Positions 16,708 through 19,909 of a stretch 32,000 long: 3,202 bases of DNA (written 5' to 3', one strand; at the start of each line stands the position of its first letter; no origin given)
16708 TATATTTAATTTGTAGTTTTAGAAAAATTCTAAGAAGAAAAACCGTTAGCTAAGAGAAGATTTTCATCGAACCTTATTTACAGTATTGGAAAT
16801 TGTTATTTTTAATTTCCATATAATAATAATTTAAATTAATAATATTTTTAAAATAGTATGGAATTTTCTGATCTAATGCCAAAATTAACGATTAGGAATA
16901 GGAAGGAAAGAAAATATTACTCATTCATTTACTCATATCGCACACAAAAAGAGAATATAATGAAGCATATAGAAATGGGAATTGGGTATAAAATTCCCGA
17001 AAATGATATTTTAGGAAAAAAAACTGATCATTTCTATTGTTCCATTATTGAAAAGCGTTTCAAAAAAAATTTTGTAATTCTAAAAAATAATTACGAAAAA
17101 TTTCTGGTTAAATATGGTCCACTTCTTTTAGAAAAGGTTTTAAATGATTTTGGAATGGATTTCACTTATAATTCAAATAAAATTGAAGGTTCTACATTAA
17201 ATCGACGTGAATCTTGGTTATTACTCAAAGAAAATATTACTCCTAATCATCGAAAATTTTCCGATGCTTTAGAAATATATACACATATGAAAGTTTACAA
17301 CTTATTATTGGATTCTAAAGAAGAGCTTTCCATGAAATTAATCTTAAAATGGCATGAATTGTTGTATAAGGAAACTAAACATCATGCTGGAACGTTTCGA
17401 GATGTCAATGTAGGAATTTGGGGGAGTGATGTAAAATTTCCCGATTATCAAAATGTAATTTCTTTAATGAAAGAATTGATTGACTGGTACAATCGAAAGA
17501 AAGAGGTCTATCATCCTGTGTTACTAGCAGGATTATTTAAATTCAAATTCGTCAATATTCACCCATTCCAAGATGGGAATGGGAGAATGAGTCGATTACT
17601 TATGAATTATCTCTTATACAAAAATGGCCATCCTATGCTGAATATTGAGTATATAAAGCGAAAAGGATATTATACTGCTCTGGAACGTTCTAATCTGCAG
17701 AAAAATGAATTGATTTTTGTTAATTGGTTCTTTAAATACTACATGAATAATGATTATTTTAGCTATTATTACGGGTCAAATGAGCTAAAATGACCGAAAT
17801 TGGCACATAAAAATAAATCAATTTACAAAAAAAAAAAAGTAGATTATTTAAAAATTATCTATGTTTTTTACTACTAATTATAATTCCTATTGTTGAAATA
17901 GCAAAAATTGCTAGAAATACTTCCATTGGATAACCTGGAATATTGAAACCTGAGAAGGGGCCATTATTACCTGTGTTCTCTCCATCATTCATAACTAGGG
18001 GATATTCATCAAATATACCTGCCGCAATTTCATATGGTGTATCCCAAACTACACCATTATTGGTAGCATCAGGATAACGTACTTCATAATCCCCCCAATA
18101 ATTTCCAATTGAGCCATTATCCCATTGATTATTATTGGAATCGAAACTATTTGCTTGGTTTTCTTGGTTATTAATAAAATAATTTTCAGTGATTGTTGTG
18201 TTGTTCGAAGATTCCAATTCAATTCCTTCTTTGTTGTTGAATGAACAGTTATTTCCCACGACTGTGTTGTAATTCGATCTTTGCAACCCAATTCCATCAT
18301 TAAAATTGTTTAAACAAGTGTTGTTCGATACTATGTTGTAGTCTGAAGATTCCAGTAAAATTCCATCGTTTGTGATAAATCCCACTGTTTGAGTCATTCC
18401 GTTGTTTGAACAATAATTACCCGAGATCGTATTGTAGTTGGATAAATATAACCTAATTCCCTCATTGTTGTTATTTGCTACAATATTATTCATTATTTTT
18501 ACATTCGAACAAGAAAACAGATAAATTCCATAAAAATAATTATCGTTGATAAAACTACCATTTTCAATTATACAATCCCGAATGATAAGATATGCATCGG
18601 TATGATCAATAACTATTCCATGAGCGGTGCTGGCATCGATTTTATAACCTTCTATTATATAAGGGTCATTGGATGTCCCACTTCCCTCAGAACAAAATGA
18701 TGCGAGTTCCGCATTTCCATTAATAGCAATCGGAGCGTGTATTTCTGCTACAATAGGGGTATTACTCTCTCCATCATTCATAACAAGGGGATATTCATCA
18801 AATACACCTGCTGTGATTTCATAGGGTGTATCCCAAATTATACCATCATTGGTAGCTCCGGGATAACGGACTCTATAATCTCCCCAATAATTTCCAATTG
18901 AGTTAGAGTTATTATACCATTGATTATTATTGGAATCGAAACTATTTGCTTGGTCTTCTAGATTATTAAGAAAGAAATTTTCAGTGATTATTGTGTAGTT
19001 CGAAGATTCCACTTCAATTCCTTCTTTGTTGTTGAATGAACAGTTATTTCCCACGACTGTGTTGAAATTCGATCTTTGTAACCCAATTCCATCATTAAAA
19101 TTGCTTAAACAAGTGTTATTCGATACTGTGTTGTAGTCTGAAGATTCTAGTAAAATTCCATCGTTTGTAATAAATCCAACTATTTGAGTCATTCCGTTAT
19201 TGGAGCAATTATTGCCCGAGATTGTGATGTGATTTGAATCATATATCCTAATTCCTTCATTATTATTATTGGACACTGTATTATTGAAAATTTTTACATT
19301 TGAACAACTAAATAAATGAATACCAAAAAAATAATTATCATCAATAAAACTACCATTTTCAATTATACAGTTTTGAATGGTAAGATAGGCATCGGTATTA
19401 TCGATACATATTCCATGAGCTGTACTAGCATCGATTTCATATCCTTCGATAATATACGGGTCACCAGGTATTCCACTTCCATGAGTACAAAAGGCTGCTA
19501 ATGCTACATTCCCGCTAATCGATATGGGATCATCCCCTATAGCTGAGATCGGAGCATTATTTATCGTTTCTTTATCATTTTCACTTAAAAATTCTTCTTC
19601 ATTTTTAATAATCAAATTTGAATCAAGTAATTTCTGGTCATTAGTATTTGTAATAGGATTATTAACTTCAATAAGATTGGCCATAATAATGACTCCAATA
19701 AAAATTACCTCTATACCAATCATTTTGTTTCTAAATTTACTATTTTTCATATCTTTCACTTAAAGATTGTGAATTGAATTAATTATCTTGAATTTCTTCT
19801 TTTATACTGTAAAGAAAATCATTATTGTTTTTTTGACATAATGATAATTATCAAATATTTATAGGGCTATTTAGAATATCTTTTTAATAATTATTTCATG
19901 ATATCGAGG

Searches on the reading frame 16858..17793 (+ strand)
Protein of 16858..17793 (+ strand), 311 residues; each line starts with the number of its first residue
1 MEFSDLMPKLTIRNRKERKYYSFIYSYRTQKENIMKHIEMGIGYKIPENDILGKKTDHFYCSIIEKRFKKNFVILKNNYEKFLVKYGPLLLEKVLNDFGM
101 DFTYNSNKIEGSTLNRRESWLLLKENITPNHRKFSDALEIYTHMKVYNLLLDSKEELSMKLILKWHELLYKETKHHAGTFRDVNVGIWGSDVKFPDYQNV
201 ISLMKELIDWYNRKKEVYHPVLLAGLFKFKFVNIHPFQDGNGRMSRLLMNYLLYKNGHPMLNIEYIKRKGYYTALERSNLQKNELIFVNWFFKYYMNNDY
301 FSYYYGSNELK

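Call 4: search_protein_families(library=pfam, proteins=[window:16858-17793:+], max_evalue=0.01)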
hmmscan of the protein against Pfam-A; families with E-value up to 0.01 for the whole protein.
window:16858-17793:+ (311 aa): 1 family
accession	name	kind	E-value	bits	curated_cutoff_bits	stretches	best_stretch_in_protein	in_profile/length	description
PF02661.23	Fic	-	1.7e-20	74.1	24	1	157-253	2-93/93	Fic/DOC family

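Call 8: search_protein_families(library=padloc, proteins=[window:16858-17793:+], max_evalue=0.01)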
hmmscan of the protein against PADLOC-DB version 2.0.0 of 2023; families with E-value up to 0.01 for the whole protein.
window:16858-17793:+ (311 aa): 10 families
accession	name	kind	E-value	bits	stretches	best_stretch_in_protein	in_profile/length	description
PDLC04837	PDC-S04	-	6.5e-35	118.5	1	97-283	24-213/234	-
PDLC04836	PDC-S04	-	7.9e-31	105.1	1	98-286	25-220/244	-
PDLC04840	PDC-S04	-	3.1e-26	90.5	1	93-282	6-203/227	-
PDLC03963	SoFic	-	6.1e-24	83.1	1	105-282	63-247/361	-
PDLC04839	PDC-S04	-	1e-20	72.3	1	133-278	32-186/205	-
PDLC04966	PDC-S24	-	4.7e-17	60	1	195-257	278-340/497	-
PDLC04842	PDC-S04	-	4.9e-11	40.7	1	151-286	36-163/202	-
PDLC04838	PDC-S04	-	5e-11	40.8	1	132-283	37-191/209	-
PDLC04841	PDC-S04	-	6.7e-06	24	1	148-285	127-260/292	-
PDLC04718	PDC-M59B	-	0.0019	16.4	1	227-262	60-95/159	-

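Call 30: search_protein_families(library=ncbifam, proteins=[window:16858-17793:+], max_evalue=0.001)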
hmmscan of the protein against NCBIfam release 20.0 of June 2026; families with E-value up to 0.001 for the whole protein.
window:16858-17793:+ (311 aa): 4 families
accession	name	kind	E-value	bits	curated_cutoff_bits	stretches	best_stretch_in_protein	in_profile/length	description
TIGR02613.1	mob_myst_B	hypoth_equivalog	4.6e-10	39.7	124.4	1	154-260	46-148/186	mobile mystery protein B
NF046029.1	ProtAdlyltaseNmFic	equivalog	4.8e-10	39.4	230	1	151-286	21-148/177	protein adenylyltransferase Fic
NF046030.1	ProtAdlyltaseSoFic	equivalog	1e-05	24.7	550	1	208-274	164-238/361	protein adenylyltransferase Fic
NF041381.1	XopAC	subfamily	2e-05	23.5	450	1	181-261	333-419/451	XopAC/AvrAC family type III secretion system effector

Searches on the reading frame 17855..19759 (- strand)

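Call 4: search_protein_families(library=pfam, proteins=[window:17855-19759:-], max_evalue=0.01)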
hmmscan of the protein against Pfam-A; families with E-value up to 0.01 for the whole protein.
window:17855-19759:- (634 aa): 4 families
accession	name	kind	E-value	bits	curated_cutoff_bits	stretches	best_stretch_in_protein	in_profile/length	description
PF05048.19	NosD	-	1.2e-39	136.4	23.6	4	463-559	104-211/212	Periplasmic copper-binding protein (NosD)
PF13229.12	Beta_helix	-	3.5e-38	131.2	25.9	3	380-548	1-155/158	Right handed beta helix region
PF10684.14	BDM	-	0.0092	16.8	32.9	0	185-221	19-55/71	Putative biofilm-dependent modulation protein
PF20746.2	EndoS_Ig-like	-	0.0092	16.4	27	0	109-173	30-96/124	Endo-beta-N-acetylglucosaminidase F2, Ig-like domain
